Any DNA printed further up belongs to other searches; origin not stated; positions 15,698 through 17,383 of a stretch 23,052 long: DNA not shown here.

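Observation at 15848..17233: Nramp/SLC11-like transporter lacking the canonical DPGN and MPH metal-coordinating motifs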

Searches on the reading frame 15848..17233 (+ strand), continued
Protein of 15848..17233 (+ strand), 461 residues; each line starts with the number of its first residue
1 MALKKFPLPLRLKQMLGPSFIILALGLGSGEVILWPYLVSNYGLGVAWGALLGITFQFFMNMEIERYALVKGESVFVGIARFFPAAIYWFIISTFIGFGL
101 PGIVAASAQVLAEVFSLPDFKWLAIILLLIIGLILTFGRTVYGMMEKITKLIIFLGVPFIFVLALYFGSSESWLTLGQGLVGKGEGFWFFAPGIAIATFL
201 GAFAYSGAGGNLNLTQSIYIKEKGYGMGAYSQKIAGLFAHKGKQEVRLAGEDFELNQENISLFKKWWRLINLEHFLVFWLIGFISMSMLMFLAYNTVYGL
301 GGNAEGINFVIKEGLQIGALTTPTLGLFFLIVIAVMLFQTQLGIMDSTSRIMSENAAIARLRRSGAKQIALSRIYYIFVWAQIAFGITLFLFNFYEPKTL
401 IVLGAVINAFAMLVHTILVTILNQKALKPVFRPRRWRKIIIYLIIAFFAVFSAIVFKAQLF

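Call 51: find_related_loci(query=A1, collection=genome_contigs, flank=6000)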
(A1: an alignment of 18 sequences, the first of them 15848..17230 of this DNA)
Query A1 (461 aa) in genome_contigs; peptide patterns used: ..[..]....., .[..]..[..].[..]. (x = any residue, [..] = any of these).
599 stretches matched a pattern (row limit reached: there are more); 366 encode a relative of the query (tblastn E <= 1e-3); the best 80 are kept; 80 distinct loci.
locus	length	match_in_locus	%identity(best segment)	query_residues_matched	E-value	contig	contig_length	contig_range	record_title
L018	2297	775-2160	82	1-461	0e+0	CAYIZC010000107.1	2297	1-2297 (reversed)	MAG TPA_asm: uncultured Gammaproteobacteria bacterium isolate ERP122455_co1_170 genome assembly, contig: NODE_26373_leng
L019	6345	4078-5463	79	1-461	0e+0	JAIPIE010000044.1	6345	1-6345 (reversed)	MAG: Patescibacteria group bacterium isolate Tobar13.5m-G67 Tobar13-5m-C12748, whole genome shotgun sequence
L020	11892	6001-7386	84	1-461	0e+0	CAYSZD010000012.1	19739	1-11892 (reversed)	MAG TPA_asm: uncultured Gammaproteobacteria bacterium isolate SRP263991_co7_112 genome assembly, contig: NODE_4468_lengt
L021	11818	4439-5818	77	3-461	0e+0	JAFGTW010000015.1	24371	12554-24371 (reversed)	MAG: Patescibacteria group bacterium isolate ZodW_maxbin.059 k87_5226745, whole genome shotgun sequence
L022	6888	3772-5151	70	1-460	0e+0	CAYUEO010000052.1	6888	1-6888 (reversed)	MAG TPA_asm: uncultured Gammaproteobacteria bacterium isolate SRP118108_co5_465 genome assembly, contig: NODE_13873_leng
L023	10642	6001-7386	67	1-460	0e+0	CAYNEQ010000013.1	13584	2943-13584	MAG TPA_asm: uncultured Gammaproteobacteria bacterium isolate SRP135725_co3_214 genome assembly, contig: NODE_4929_lengt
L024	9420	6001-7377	63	3-461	0e+0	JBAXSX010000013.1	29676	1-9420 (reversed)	MAG: Candidatus Roizmanbacteria bacterium isolate ELA620 MAG620_13, whole genome shotgun sequence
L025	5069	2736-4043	68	3-438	0e+0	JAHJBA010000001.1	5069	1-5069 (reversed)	MAG: Patescibacteria group bacterium isolate Modern_marine.mb.233 Modern_marine.mb.233_k141_37617, whole genome shotgun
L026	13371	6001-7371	66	4-460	0e+0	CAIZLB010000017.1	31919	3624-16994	uncultured bacterium isolate Loc080925-6m_bin-0369 genome assembly, contig: bin-0369:17/57, whole genome shotgun sequenc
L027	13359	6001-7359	68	4-455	0e+0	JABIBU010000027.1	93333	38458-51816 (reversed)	MAG: Candidatus Magasanikbacteria bacterium isolate SI048_bin34 k141_1015301, whole genome shotgun sequence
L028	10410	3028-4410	70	1-460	0e+0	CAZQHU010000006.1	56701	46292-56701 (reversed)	MAG TPA_asm: uncultured Gammaproteobacteria bacterium isolate binchicken_co27_283 genome assembly, contig: NODE_938_leng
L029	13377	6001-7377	66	3-461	0e+0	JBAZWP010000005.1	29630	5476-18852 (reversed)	MAG: Candidatus Paceibacterota bacterium isolate SO_2017_GW1_35 NODE_6619_length_29630_cov_0.995323_OW334_2017, whole ge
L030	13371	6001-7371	63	4-460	0e+0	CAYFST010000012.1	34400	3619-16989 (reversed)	MAG TPA_asm: uncultured Gammaproteobacteria bacterium isolate ERP107533_co1_49 genome assembly, contig: NODE_541_length_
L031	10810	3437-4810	67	4-461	0e+0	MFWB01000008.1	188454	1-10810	MAG: Candidatus Nomurabacteria bacterium RIFOXYB1_FULL_39_16 rifoxyb1_full_scaffold_26, whole genome shotgun sequence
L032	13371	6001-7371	64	4-460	0e+0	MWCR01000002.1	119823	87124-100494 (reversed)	MAG: Parcubacteria group bacterium ADurb.Bin192 BWY14_contig000002, whole genome shotgun sequence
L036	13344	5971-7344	67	4-461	0e+0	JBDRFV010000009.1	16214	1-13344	MAG: Patescibacteria group bacterium isolate MEGAHIT-group-1.391 k141_11568411, whole genome shotgun sequence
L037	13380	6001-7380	67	3-455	0e+0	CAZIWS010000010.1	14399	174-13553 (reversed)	MAG TPA_asm: uncultured Candidatus Saccharibacteria bacterium isolate SRP192927_co2_50 genome assembly, contig: NODE_725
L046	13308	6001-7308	67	3-438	0e+0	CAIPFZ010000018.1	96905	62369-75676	uncultured bacterium isolate Loclat_bin-19408 genome assembly, contig: bin-19408:18/77, whole genome shotgun sequence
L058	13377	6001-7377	63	2-460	0e+0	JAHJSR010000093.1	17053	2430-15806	MAG: Patescibacteria group bacterium isolate OS_PC_MetaG.mb.25 OS_PC_MetaG.mb.25_k141_680400, whole genome shotgun seque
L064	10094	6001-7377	62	4-461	6e-180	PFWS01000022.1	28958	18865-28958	MAG: Candidatus Uhrbacteria bacterium CG_4_9_14_3_um_filter_36_7 CG_4_9_14_3_um_filter_150_scaffold_1092_c, whole genome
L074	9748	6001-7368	62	3-444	4e-175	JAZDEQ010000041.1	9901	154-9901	MAG: Candidatus Uhrbacteria bacterium isolate MEGAHIT-group-0.159 k141_16288377, whole genome shotgun sequence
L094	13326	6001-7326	58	3-443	3e-167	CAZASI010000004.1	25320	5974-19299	MAG TPA_asm: uncultured Gammaproteobacteria bacterium isolate SRP286056_co1_188 genome assembly, contig: NODE_2213_lengt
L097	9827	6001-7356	62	3-459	2e-166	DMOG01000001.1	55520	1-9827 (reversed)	MAG TPA_asm: Candidatus Uhrbacteria bacterium isolate UBA12070 contig_844, whole genome shotgun sequence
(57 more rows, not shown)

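Call 54: search_protein_families(library=pfam, proteins=[L019:5467-6285:+, L064:1890-3677:+, L097:4268-4771:+, L036:1605-4304:+, L074:974-3268:-, L036:10407-10988:+, L094:3363-5282:-, L037:7410-8501:+, L058:7423-8670:-, L046:9562-10386:+], max_evalue=0.001)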
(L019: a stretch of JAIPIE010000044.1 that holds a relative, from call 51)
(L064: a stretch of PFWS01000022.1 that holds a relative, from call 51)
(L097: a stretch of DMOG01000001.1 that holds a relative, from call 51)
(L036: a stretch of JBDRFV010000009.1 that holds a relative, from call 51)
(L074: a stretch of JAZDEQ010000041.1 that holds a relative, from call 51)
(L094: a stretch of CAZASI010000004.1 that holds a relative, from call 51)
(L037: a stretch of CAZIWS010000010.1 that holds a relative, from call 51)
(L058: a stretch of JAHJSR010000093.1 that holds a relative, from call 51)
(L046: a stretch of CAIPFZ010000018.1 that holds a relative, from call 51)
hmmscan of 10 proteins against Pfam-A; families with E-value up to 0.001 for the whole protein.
L019:5467-6285:+ (272 aa): 1 family
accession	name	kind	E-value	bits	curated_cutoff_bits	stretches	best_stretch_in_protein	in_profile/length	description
PF04402.19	SIMPL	-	8.7e-53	180.1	25.2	1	64-269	2-205/205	Protein of unknown function (DUF541)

L064:1890-3677:+ (595 aa): 8 families
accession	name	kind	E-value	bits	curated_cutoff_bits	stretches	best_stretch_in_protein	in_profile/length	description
PF00664.28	ABC_membrane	-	2.2e-32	113.3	28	1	28-305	1-273/274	ABC transporter transmembrane region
PF00005.33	ABC_tran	-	6.3e-32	111.5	25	1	370-519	1-137/137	ABC transporter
PF02463.25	SMC_N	-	6.2e-08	32.8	40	1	386-562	30-212/220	RecF/RecN/SMC N terminal domain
PF03193.22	RsgA_GTPase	-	2.1e-06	28.1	30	1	328-404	57-130/174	RsgA GTPase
PF13555.12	AAA_29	-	6e-05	23.1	27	1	375-408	19-50/61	P-loop containing region of AAA domain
PF13304.12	AAA_21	-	7.1e-05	23.4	27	0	384-416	3-26/304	AAA domain, putative AbiEii toxin, Type IV TA system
PF13191.12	AAA_16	-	0.00033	21.6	32.6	1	379-534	23-157/167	AAA ATPase domain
PF06414.18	Zeta_toxin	-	0.00043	20.2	22.3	1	385-421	21-57/199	Zeta toxin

L097:4268-4771:+ (167 aa): 2 families
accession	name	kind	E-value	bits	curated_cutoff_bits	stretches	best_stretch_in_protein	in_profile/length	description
PF01272.25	GreA_GreB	-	1.6e-21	76.5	26.9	1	96-167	3-76/77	Transcription elongation factor, GreA/GreB, C-term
PF03449.20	GreA_GreB_N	-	4e-14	53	24.5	1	20-87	1-69/71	Transcription elongation factor, N-terminal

L036:1605-4304:+ (899 aa): 6 families
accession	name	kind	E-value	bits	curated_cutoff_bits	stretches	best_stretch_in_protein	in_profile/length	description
PF00122.25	E1-E2_ATPase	-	1.5e-47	161.9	28.1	1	111-303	2-181/181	E1-E2 ATPase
PF00689.26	Cation_ATPase_C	-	4.4e-47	160.5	27.3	1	720-890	1-175/175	Cation transporting ATPase, C-terminus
PF00690.31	Cation_ATPase_N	-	8.1e-20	70.7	20.4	1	5-70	2-68/69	Cation transporter/ATPase, N-terminus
PF00702.32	Hydrolase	-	1.9e-19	71.3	26.4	1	523-650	78-191/191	haloacid dehalogenase-like hydrolase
PF13246.12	Cation_ATPase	-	4.4e-15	55.9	21.7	1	384-470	2-91/91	Cation transport ATPase (P-type)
PF12710.13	HAD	-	0.00027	21.8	27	1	542-645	86-187/189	haloacid dehalogenase-like hydrolase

L074:974-3268:- (764 aa): 0 families

L036:10407-10988:+ (193 aa): 1 family
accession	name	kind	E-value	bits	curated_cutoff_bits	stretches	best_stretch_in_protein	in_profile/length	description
PF00254.34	FKBP_C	-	1.8e-30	105.6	21.1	1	95-189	3-94/94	FKBP-type peptidyl-prolyl cis-trans isomerase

L094:3363-5282:- (639 aa): 7 families
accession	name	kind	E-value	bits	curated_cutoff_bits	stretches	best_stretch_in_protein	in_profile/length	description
PF00009.33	GTP_EFTU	-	1.6e-53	181.6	26.5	1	40-219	2-174/188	Elongation factor Tu GTP binding domain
PF21018.2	BipA_C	-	3.9e-40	136.5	23.8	1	519-627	1-109/110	TypA/BipA C-terminal domain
PF00679.30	EFG_C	-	8.7e-18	64.6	27.9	1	435-509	5-80/89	Elongation factor G C-terminus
PF03144.31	GTP_EFTU_D2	-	5.6e-14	52.8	30.3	1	256-326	1-73/73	Elongation factor Tu domain 2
PF01926.29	MMR_HSR1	-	1e-07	32.5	21.9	1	44-165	2-113/113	50S ribosome-binding GTPase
PF22042.2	EF-G_D2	-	1e-07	32.4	27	1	243-325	3-81/84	Elongation factor G domain 2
PF14492.12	EFG_III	-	3.6e-07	30.6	27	1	365-416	18-71/75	Elongation Factor G, domain III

L037:7410-8501:+ (363 aa): 2 families
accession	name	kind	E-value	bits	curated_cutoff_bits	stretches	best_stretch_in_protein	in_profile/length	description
PF02873.21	MurB_C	-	1.4e-23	83.4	27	1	215-363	2-99/99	UDP-N-acetylenolpyruvoylglucosamine reductase, C-terminal domain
PF01565.28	FAD_binding_4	-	3.8e-18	65.9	26.4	1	23-150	3-132/139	FAD binding domain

L058:7423-8670:- (415 aa): 1 family
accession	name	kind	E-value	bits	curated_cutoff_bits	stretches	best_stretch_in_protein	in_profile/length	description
PF07690.21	MFS_1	-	3.7e-19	69.3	33.4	1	45-368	17-341/347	Major Facilitator Superfamily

L046:9562-10386:+ (274 aa): 1 family
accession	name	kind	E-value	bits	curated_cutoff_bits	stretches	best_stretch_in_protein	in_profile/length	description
PF02673.24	BacA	-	4.6e-74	249.8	33.4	1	9-264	1-257/257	Bacitracin resistance protein BacA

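Call 59: list_cluster_members(proteins=[P0239, P0262, P0212, P0258, P0246, P0225, P0231, P0143, P0161, P0132])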
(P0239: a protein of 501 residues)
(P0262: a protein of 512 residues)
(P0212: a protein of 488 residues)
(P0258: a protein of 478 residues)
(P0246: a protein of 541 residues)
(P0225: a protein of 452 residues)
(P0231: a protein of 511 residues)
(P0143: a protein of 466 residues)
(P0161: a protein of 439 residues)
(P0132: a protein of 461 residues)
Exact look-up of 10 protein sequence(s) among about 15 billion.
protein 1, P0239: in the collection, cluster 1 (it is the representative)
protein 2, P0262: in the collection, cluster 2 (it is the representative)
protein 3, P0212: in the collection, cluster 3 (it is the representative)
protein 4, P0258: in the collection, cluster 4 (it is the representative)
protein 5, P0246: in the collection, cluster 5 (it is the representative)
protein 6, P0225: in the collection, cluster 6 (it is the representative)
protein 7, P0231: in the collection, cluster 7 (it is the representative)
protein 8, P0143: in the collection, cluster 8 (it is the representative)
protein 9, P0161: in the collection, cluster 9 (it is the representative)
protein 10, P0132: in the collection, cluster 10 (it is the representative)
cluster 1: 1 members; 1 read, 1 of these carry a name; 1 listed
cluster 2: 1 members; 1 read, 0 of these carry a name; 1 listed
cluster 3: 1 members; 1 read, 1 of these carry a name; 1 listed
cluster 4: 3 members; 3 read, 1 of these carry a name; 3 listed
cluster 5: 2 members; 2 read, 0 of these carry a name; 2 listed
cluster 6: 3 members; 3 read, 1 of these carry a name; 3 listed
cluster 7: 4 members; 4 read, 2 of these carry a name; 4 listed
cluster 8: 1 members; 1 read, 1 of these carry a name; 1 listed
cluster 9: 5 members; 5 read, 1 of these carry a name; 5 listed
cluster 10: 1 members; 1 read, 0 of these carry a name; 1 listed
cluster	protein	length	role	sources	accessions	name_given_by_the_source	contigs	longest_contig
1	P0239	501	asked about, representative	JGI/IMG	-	hypothetical protein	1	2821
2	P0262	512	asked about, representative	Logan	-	-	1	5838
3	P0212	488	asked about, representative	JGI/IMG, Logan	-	Mn2+/Fe2+ NRAMP family transporter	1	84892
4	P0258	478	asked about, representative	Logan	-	-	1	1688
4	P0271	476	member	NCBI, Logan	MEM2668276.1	MAG: Nramp family divalent metal transporter [Candidatus Methanomethylicaceae archaeon]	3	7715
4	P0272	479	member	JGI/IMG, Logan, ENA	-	-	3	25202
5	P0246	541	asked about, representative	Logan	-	-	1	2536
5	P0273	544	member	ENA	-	-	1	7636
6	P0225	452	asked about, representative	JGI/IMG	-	-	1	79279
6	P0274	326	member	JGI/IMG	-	hypothetical protein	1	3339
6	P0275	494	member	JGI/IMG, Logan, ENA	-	-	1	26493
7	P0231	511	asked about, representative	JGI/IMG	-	Mn2+/Fe2+ NRAMP family transporter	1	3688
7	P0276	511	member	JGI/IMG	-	Mn2+/Fe2+ NRAMP family transporter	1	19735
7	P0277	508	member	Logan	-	-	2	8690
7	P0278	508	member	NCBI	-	-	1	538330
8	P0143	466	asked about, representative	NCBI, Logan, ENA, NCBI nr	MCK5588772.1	MAG: Nramp family divalent metal transporter [Candidatus Pacebacteria bacterium] | Nramp family divalent metal transporter [Candidatus Paceibacterota bacterium]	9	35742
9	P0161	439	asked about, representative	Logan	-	-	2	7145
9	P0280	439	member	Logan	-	-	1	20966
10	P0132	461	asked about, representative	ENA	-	-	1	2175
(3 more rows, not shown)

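Call 67: search_solved_structures(query=A2, max_evalue=10, show_alignments=5)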
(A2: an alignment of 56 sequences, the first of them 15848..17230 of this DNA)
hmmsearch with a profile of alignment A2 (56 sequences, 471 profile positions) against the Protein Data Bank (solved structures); distinct sequences matched with E-value up to 10: 4.
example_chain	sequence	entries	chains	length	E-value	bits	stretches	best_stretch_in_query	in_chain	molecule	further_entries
7qia_A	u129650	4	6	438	8e-09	37.8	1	9-212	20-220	Divalent metal cation transporter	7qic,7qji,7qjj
4krx_A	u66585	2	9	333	0.38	12.5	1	161-243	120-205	Acetyl esterase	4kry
6b87_A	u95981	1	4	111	1.2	10.9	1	152-182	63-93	TMHC2_E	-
9llg_M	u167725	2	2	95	8.8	8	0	406-467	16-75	De novo designed negative allosteric GPCR exoframe modulator targeting TM5/6/7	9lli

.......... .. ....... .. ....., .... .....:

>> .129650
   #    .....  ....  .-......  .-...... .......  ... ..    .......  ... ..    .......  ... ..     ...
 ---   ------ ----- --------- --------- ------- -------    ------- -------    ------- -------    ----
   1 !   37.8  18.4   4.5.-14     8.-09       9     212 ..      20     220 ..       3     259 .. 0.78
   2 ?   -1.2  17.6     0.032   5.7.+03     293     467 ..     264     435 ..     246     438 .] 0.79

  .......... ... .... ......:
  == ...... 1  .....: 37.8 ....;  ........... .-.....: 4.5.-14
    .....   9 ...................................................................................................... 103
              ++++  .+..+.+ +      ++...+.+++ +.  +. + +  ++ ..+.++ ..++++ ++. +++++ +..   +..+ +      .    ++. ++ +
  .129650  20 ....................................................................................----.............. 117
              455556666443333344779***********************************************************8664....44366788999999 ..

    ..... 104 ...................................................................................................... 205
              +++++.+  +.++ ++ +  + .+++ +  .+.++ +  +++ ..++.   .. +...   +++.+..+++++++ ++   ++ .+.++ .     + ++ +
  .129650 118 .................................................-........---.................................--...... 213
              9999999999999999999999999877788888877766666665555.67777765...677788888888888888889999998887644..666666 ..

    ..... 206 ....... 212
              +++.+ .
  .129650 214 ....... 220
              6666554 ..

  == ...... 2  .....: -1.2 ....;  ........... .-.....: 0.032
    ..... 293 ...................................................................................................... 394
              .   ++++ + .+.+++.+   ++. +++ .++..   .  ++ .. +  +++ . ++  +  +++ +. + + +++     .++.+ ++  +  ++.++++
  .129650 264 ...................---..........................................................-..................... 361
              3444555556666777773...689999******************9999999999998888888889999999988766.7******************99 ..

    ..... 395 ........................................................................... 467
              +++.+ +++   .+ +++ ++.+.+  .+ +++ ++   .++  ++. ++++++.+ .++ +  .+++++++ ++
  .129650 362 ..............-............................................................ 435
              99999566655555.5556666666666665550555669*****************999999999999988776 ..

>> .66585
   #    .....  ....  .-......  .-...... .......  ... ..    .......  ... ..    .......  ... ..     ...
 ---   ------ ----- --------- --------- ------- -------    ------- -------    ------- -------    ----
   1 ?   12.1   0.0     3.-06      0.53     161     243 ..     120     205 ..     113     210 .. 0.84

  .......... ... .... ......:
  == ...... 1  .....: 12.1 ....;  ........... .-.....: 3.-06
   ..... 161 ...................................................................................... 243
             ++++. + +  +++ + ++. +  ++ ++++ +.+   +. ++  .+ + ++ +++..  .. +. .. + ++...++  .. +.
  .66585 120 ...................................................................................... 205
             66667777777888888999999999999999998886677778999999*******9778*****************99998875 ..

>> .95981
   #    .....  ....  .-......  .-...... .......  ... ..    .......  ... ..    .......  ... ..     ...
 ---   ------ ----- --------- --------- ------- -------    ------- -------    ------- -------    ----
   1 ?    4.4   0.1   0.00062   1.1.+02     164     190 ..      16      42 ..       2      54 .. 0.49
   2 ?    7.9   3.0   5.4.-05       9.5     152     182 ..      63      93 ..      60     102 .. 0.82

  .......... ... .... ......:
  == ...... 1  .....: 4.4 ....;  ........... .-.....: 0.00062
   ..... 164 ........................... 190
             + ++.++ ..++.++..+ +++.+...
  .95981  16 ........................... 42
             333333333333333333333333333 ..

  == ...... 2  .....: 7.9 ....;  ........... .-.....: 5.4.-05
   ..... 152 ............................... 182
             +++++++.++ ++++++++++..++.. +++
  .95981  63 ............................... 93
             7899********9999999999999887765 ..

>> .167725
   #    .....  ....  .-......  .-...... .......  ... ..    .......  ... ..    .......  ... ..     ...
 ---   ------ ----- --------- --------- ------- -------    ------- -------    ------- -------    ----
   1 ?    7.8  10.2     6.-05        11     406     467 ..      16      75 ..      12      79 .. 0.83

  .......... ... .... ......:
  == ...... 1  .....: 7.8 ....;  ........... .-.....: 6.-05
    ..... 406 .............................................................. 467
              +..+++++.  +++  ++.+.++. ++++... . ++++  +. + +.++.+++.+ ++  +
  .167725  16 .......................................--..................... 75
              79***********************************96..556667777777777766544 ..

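Call 71: find_encoding_contigs(protein=P0212, flank=6000, max_places=2)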
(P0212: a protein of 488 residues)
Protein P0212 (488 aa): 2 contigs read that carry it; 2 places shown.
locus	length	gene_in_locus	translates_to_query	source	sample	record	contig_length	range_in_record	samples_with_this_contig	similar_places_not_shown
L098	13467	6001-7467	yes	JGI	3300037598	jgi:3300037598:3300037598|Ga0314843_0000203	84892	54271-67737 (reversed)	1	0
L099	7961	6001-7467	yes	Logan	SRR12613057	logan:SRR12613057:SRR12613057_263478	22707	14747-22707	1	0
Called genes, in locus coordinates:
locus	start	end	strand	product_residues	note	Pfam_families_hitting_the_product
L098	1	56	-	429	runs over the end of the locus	PF00465:Fe-ADH, PF13685:Fe-ADH_2, PF25137:ADH_Fe_C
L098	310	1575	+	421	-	PF09861:Lar_N, PF21113:LarA_C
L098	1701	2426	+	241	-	PF00037:Fer4 (weak), PF12797:Fer4_2 (faint), PF12837:Fer4_6 (faint), PF12838:Fer4_7 (faint), PF13237:Fer4_10 (weak)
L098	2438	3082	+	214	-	-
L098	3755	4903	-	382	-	PF01663:Phosphodiest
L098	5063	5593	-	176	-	-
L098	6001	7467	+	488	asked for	PF01566:Nramp (weak)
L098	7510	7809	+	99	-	-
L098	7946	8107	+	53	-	-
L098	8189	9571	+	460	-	PF13660:DUF4147, PF05161:MOFRL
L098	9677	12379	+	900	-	PF00690:Cation_ATPase_N, PF00122:E1-E2_ATPase, PF13246:Cation_ATPase, PF00702:Hydrolase, PF00689:Cation_ATPase_C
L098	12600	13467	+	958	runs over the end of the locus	PF00270:DEAD, PF04851:ResIII (weak), PF00271:Helicase_C, PF19306:WHD_Lhr, PF08494:DEAD_assoc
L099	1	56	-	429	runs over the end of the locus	PF00465:Fe-ADH, PF13685:Fe-ADH_2, PF25137:ADH_Fe_C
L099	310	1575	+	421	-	PF09861:Lar_N, PF21113:LarA_C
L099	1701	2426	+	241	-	PF00037:Fer4 (weak), PF12797:Fer4_2 (faint), PF12837:Fer4_6 (faint), PF12838:Fer4_7 (faint), PF13237:Fer4_10 (weak)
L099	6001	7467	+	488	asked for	PF01566:Nramp (weak)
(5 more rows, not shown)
